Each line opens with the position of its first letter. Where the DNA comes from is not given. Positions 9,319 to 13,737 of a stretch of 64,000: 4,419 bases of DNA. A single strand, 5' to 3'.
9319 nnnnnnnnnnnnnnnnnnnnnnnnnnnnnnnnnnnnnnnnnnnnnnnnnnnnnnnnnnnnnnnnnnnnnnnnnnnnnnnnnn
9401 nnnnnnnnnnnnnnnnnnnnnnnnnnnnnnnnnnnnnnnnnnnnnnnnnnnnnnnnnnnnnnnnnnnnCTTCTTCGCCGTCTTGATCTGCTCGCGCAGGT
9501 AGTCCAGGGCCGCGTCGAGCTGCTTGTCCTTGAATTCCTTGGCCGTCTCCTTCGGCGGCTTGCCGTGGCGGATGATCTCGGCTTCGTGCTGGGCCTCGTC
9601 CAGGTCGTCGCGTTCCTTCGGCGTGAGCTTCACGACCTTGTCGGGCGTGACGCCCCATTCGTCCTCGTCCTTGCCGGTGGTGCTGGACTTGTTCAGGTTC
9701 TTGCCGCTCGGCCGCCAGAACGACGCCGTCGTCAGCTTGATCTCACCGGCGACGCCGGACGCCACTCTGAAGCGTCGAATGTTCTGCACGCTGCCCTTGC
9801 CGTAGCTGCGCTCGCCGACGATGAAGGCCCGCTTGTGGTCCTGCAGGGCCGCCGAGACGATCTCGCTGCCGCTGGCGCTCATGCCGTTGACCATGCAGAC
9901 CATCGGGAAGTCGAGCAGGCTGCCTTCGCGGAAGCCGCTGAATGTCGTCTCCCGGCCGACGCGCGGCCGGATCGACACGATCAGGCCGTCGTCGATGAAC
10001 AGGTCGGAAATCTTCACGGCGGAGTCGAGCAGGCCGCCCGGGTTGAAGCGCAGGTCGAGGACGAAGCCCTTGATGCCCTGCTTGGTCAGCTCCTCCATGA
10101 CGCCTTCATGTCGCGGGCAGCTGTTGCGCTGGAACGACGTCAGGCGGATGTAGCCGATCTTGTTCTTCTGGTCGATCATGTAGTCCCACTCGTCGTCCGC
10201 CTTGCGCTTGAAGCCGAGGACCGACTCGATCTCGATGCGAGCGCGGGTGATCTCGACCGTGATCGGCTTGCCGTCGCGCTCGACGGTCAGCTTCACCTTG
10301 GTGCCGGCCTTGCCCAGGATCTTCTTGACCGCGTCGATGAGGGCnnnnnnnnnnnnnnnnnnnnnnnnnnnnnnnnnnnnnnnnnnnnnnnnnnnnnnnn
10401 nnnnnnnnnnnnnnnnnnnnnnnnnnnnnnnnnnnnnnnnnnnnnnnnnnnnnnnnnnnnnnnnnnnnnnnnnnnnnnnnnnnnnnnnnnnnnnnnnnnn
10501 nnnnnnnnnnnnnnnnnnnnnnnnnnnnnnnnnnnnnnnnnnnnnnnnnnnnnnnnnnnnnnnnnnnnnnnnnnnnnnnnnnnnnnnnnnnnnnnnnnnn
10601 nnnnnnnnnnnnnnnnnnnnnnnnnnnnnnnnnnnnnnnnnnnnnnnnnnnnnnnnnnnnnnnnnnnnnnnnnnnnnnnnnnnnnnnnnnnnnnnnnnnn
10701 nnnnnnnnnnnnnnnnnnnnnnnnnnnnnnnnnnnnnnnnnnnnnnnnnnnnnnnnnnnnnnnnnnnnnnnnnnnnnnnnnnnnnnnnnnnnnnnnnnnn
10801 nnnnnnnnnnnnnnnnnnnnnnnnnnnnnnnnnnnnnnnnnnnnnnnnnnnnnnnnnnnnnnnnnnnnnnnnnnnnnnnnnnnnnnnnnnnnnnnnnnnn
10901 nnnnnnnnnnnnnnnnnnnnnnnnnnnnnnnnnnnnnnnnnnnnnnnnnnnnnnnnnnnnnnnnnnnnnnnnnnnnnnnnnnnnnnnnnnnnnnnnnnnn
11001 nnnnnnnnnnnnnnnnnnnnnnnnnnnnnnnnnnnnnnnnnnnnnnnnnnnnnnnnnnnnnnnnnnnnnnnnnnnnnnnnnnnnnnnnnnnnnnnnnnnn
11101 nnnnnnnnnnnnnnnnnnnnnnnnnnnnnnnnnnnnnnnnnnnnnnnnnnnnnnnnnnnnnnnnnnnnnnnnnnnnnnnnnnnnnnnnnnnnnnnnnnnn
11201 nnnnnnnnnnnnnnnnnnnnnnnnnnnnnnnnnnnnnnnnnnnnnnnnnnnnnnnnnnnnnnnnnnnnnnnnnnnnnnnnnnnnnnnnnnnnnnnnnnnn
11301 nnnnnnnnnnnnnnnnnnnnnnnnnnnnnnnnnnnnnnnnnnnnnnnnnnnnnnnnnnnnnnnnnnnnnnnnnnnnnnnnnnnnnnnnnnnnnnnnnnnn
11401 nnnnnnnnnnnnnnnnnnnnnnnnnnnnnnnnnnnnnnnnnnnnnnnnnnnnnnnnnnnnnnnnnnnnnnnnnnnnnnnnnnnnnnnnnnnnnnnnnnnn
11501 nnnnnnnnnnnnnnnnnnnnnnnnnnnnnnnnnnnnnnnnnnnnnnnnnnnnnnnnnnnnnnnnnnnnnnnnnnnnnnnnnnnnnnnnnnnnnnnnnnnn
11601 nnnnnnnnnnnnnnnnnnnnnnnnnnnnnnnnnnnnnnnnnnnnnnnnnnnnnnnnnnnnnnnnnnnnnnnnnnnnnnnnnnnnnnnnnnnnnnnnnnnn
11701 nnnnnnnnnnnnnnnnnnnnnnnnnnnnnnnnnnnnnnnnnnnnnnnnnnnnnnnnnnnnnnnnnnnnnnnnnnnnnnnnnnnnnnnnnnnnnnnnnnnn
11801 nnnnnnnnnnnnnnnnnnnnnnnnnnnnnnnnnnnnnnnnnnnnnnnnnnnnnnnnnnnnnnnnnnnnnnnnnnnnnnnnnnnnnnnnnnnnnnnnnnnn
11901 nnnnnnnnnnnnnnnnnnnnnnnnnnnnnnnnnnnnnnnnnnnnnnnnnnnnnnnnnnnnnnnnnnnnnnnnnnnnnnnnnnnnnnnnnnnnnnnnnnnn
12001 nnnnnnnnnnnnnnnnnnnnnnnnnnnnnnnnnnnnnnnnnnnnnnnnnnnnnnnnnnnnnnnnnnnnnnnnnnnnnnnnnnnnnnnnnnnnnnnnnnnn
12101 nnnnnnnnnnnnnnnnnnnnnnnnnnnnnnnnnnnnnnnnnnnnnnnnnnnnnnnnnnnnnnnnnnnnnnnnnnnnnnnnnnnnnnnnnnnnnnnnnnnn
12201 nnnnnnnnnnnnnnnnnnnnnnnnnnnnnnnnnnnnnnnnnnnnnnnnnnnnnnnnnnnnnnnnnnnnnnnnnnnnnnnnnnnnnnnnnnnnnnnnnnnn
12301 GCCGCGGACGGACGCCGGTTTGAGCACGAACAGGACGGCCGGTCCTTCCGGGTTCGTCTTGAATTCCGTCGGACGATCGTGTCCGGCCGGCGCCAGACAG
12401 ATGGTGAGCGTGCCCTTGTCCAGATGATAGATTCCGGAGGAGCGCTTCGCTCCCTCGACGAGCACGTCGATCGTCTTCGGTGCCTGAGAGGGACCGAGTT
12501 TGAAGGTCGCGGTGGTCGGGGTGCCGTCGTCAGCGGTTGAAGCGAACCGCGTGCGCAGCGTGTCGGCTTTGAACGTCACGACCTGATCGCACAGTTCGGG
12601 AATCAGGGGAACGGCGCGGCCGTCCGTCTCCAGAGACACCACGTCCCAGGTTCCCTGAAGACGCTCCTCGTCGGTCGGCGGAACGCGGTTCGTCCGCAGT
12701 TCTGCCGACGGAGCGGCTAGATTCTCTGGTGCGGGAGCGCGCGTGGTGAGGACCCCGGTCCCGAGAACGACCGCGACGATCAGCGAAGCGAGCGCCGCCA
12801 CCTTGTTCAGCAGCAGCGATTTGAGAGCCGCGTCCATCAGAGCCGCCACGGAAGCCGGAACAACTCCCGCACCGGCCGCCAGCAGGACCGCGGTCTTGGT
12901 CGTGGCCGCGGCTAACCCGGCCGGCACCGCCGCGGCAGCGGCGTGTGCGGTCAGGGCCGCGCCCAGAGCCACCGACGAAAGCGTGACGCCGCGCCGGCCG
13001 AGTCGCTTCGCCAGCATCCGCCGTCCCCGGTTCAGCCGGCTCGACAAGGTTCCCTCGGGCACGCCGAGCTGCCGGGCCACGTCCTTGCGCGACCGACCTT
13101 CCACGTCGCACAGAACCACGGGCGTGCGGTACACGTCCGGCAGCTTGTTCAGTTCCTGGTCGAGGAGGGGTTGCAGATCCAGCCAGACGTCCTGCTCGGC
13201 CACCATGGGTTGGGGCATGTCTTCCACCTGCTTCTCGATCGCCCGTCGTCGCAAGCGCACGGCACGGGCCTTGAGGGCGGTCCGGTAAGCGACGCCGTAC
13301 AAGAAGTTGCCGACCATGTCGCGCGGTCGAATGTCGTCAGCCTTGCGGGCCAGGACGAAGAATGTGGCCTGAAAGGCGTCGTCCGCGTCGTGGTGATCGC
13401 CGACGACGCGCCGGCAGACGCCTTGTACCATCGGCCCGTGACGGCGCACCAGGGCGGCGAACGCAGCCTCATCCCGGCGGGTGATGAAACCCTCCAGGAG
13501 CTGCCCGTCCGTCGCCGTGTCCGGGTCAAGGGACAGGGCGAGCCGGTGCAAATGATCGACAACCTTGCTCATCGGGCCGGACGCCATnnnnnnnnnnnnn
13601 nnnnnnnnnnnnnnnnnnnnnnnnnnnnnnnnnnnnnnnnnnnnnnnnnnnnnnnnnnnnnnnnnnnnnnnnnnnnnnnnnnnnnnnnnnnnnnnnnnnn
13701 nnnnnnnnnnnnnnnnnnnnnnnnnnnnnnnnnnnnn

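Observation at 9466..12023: Caspase-like (C14) domain with degenerate catalytic dyad directly upstream of, and possibly fused to, the Ctp S41 protease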

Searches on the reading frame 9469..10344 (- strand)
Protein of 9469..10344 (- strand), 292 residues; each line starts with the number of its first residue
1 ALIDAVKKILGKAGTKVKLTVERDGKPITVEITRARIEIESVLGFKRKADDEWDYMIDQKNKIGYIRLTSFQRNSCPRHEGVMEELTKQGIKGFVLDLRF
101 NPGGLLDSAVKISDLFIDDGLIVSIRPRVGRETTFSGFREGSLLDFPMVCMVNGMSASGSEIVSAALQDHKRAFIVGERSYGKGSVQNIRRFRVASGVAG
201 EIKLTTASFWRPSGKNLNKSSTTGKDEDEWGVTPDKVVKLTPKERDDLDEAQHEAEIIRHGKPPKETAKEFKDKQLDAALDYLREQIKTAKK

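Call 39: search_solved_structures(query=window:9469-10344:-, max_evalue=1e-10, show_alignments=2)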
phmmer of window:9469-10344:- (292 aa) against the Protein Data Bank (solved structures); distinct sequences matched with E-value up to 1e-10: 20.
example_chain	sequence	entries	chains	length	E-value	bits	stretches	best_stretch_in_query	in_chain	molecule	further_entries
7rpq_A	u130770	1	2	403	2.5e-34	121.9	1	2-219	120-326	Probable carboxyl-terminal protease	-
7rqh_A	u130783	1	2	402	6.3e-34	120.6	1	2-219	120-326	Probable carboxyl-terminal protease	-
8sxe_A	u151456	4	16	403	6.3e-34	120.6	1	2-219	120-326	Probable carboxyl-terminal protease | Carboxyl-terminal protease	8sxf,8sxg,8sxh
9ku0_A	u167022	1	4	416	3.2e-33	118.3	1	3-273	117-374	Carboxyl-terminal protease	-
9jr1_A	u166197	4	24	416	3.2e-33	118.3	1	3-273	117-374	Carboxyl-terminal protease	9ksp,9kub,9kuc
9ku3_A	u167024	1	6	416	3.3e-31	111.7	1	3-273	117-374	Carboxyl-terminal protease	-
1fc6_A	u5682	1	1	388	9.9e-28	100.3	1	4-222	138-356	PHOTOSYSTEM II D1 PROTEASE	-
1fc7_A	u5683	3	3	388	1e-27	100.3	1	4-222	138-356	PHOTOSYSTEM II D1 PROTEASE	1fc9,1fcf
6vbb_A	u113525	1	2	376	1.8e-25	92.9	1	58-217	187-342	Peptidase S41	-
6iqs_C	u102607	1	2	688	1.9e-22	83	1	3-216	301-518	Tail-specific protease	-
5wql_C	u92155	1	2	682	3.6e-22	82.1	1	3-216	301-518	Tail-specific protease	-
6iqq_C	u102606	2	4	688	3.7e-22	82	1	3-216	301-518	Tail-specific protease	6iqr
8xud_C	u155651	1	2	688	9.4e-22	80.7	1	3-216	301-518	Tail-specific protease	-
4c2f_A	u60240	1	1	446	5.6e-21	78.1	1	4-221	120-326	CARBOXY-TERMINAL PROCESSING PROTEASE CTPB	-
4c2c_A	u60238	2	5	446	7.7e-21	77.7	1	4-221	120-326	CARBOXY-TERMINAL PROCESSING PROTEASE CTPB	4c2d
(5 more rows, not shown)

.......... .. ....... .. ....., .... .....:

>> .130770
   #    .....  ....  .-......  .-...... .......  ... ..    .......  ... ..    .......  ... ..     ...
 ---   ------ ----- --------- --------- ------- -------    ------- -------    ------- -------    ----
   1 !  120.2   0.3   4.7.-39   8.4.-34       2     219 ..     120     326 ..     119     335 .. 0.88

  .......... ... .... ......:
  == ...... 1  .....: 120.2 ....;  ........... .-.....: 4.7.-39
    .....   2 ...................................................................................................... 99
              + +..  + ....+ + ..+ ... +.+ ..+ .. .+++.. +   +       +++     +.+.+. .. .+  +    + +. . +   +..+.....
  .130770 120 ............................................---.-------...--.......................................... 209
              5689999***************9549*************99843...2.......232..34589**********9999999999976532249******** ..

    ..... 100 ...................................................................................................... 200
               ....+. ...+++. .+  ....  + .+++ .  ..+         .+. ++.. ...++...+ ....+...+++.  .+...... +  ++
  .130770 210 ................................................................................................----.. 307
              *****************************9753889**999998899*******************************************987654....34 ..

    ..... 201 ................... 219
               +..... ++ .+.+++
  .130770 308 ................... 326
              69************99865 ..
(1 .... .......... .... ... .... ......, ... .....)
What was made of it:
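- Closest known: C-terminal processing proteases. Same: The best solved relatives are P. aeruginosa CtpA (7rpq, E 2.5e-34), the photosystem II D1 protease, Prc and CtpB (call 39).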

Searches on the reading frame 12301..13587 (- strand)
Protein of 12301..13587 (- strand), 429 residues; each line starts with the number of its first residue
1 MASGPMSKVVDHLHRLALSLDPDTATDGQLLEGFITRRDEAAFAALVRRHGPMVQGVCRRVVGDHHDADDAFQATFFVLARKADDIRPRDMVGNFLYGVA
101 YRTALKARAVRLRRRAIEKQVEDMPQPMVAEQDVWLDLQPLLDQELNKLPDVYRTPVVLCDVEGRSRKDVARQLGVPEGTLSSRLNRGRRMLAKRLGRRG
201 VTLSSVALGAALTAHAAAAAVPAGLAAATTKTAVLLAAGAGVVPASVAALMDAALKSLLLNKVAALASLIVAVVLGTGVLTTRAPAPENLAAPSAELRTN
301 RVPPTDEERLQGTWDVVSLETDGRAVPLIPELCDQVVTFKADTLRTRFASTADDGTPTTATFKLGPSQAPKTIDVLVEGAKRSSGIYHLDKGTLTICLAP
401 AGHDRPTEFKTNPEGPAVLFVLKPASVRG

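Call 50: search_protein_families(library=pfam, proteins=[window:12301-13587:-], max_evalue=0.01)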
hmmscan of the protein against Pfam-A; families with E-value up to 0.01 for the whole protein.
seq(429 aa): 4 families
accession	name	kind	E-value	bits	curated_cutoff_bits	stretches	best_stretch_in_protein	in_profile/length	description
PF08281.18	Sigma70_r4_2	-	4.7e-13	49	25.7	1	142-192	4-54/54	Sigma-70, region 4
PF04542.20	Sigma70_r2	-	5.7e-10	39.3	24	1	46-108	1-65/71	Sigma-70 region 2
PF04545.22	Sigma70_r4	-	1.7e-05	24.7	24.1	1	146-192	2-48/50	Sigma-70, region 4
PF04218.19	CENP-B_N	-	0.003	17.6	21.2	1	163-193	21-51/53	CENP-B N-terminal DNA-binding domain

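Call 69: find_encoding_contigs(protein=window:12301-13587:-, flank=5000, max_places=3)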
Protein window:12301-13587:- (429 aa): no gene with exactly this product is on record in the collection.
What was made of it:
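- Tried and rejected: An exact look-up of the intact sigma protein found nothing on record (call 69).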
